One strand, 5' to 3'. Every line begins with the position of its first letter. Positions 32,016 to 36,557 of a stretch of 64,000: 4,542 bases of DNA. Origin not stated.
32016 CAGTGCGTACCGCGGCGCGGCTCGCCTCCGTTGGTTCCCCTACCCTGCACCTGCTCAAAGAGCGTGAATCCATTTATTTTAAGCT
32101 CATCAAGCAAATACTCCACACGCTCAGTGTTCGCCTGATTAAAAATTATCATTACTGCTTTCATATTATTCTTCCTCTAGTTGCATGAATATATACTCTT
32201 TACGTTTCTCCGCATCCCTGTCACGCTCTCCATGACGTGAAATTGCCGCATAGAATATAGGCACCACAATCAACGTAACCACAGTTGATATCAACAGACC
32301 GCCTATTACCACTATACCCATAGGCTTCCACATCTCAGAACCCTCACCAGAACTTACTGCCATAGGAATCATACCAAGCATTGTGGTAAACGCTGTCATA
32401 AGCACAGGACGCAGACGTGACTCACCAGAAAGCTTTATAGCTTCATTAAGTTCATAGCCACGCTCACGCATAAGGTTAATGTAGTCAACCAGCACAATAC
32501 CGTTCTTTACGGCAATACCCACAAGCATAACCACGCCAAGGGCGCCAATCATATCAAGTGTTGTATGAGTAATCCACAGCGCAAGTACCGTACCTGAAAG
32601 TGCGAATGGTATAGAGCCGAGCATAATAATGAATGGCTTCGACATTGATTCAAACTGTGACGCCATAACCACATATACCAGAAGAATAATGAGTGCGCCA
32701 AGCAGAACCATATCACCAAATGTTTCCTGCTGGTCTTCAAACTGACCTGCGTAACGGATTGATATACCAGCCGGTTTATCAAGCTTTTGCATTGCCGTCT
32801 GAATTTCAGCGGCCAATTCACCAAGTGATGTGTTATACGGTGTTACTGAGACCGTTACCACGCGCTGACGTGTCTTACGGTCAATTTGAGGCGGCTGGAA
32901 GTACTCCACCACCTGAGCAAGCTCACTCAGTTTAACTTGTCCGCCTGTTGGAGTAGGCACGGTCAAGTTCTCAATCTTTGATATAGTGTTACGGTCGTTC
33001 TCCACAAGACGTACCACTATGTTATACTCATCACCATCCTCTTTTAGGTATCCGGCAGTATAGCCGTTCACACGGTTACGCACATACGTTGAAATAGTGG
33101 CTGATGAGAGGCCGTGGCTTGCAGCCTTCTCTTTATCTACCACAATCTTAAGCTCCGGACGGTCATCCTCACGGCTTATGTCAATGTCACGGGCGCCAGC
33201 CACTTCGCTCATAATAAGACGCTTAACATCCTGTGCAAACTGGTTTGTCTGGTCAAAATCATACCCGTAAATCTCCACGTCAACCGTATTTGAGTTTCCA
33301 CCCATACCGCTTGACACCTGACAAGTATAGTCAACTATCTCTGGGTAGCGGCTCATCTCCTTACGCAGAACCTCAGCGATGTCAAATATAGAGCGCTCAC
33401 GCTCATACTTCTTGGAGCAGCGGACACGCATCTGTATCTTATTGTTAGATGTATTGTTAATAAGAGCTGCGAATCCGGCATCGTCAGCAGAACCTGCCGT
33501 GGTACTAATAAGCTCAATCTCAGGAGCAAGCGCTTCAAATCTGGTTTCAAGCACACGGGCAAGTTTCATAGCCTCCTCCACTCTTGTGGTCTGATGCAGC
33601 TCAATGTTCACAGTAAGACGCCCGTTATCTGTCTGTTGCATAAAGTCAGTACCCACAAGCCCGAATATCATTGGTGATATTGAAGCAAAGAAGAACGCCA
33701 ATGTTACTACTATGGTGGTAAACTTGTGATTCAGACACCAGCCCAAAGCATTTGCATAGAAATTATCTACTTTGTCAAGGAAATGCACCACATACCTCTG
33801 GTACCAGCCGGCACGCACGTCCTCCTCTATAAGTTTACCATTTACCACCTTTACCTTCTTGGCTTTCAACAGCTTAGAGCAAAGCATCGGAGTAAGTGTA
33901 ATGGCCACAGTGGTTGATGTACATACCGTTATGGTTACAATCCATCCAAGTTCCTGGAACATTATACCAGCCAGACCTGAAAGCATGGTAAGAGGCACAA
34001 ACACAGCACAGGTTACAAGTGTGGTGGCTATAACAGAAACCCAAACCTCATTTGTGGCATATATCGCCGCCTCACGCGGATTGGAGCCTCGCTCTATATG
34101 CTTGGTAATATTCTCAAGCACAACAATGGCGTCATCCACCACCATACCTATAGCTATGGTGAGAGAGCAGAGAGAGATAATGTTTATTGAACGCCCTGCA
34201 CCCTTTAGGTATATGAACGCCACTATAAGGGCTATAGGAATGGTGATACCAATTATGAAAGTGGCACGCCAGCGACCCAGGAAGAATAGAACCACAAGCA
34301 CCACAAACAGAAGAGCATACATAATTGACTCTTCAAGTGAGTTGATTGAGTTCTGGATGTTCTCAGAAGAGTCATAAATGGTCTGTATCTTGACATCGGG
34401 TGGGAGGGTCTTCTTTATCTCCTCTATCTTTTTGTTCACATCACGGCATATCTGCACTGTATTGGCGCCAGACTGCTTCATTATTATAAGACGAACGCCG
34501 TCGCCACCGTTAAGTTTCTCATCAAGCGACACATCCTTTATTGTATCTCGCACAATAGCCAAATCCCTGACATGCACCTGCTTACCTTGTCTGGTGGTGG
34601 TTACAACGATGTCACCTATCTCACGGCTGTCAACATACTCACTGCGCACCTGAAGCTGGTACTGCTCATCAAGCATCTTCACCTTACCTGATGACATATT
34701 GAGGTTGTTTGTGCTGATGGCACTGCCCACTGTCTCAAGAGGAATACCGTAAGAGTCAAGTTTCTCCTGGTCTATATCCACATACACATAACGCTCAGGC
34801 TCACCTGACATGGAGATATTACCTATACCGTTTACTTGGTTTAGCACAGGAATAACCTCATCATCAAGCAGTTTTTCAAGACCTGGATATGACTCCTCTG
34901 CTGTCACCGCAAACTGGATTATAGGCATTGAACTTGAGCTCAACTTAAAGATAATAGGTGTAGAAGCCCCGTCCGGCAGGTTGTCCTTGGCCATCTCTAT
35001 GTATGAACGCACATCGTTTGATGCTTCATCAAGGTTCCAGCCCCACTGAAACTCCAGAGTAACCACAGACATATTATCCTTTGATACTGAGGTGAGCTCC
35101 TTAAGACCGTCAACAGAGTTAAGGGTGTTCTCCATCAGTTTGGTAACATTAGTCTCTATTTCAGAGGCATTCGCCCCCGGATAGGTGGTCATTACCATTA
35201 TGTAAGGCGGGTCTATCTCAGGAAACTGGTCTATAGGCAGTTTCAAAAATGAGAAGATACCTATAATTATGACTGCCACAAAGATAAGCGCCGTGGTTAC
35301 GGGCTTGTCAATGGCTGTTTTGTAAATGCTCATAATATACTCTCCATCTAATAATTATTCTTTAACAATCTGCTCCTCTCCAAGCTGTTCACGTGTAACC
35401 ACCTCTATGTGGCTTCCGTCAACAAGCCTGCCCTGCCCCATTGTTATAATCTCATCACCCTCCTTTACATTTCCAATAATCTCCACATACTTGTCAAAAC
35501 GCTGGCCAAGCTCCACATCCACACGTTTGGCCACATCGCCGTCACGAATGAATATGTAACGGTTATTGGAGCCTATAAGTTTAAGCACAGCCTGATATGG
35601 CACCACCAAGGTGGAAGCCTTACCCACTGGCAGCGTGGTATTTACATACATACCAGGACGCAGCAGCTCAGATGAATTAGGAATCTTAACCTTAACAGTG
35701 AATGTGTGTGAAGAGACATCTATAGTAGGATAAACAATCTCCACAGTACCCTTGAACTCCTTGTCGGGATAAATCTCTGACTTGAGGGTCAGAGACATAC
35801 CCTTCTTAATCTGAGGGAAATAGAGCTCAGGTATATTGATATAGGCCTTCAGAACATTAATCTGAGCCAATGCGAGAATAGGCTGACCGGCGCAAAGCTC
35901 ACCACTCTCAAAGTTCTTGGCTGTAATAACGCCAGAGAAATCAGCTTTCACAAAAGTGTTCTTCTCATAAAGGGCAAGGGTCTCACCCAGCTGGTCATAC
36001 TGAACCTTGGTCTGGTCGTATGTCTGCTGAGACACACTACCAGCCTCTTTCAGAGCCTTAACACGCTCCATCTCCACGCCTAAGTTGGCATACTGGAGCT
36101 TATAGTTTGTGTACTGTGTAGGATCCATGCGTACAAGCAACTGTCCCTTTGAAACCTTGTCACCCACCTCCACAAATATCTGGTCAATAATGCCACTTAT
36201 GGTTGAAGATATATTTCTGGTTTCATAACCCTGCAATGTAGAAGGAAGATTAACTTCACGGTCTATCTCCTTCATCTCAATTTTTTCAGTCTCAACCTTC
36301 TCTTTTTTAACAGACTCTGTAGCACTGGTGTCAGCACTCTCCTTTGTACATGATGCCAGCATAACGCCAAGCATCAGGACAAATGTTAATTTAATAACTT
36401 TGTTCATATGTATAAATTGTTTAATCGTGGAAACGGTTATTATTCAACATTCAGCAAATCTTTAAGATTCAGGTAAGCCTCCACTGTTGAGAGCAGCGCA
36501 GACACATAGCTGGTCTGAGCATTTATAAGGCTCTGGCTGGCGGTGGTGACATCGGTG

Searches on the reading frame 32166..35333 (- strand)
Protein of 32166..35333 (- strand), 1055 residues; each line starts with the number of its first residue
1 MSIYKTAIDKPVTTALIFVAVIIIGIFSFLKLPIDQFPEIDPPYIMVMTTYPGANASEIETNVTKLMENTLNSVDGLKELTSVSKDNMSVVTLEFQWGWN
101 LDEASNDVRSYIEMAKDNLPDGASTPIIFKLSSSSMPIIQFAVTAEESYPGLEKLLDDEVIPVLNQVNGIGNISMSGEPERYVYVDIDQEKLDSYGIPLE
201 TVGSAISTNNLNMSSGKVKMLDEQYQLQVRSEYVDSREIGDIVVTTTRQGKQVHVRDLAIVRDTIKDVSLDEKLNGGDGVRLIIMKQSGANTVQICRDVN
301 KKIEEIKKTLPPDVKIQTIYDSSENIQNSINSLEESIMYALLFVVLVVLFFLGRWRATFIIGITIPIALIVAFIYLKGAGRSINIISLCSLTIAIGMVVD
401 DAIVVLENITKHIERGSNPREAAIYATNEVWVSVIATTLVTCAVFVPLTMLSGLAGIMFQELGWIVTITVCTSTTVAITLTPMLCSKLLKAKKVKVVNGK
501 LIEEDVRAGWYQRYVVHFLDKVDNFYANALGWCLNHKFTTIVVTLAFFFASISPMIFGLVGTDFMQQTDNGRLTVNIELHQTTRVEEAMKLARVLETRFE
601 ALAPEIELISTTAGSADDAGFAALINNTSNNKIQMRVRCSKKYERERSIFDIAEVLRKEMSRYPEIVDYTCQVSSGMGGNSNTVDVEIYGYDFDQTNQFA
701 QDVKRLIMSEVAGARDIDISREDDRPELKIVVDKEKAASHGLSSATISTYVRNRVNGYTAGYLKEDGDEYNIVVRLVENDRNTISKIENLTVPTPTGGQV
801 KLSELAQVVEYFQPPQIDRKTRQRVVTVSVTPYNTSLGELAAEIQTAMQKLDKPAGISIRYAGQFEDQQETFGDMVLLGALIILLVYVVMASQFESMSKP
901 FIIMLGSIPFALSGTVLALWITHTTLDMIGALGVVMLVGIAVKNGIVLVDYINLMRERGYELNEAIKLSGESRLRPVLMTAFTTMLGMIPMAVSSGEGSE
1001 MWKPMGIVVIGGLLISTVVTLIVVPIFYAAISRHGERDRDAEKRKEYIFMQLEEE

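Call 13: search_protein_families(library=pfam, proteins=[window:32166-35333:-], max_evalue=0.001)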
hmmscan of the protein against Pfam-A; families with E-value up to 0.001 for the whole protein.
window:32166-35333:- (1055 aa): 3 families
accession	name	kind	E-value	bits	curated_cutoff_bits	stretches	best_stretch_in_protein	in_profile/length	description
PF00873.25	ACR_tran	-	1.5e-260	867.6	28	1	3-1031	1-1020/1021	AcrB/AcrD/AcrF family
PF03176.21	MMPL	-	2.9e-17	63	20.5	2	808-1037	76-308/333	MMPL family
PF02355.23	SecD_SecF_C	-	8.3e-06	25.8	20.5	0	875-1023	35-178/189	Protein export membrane protein SecD/SecF, C-terminal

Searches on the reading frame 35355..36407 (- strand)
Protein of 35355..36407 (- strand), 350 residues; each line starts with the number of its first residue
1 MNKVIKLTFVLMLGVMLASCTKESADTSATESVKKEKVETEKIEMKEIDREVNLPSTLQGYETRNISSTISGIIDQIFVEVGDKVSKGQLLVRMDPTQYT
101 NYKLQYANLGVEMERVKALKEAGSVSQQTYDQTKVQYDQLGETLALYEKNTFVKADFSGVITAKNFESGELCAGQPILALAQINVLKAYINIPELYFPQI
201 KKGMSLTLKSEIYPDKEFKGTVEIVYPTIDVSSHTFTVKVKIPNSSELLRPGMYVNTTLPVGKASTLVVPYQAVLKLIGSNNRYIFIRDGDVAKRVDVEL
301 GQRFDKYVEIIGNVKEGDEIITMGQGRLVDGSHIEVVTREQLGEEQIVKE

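Call 13: search_protein_families(library=pfam, proteins=[window:35355-36407:-], max_evalue=0.001)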
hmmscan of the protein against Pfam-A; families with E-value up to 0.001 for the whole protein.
window:35355-36407:- (350 aa): 5 families
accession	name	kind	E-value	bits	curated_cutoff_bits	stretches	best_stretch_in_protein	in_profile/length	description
PF16576.10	HlyD_D23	-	2.3e-28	99.4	30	1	62-255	16-214/214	Barrel-sandwich domain of CusB or HlyD membrane-fusion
PF13437.12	HlyD_3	-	1.5e-14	55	22.2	1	153-252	2-106/106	HlyD family secretion protein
PF13533.13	Biotin_lipoyl_2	-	1.3e-08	34.9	29.8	1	65-95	2-32/32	Biotin-lipoyl like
PF00364.28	Biotin_lipoyl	-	0.0005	20.3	22.1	0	65-94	44-73/73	Biotin-requiring enzyme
PF09710.15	Trep_dent_lipo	-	0.00093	18.7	25.3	0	5-46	3-53/397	Treponema clustered lipoprotein (Trep_dent_lipo)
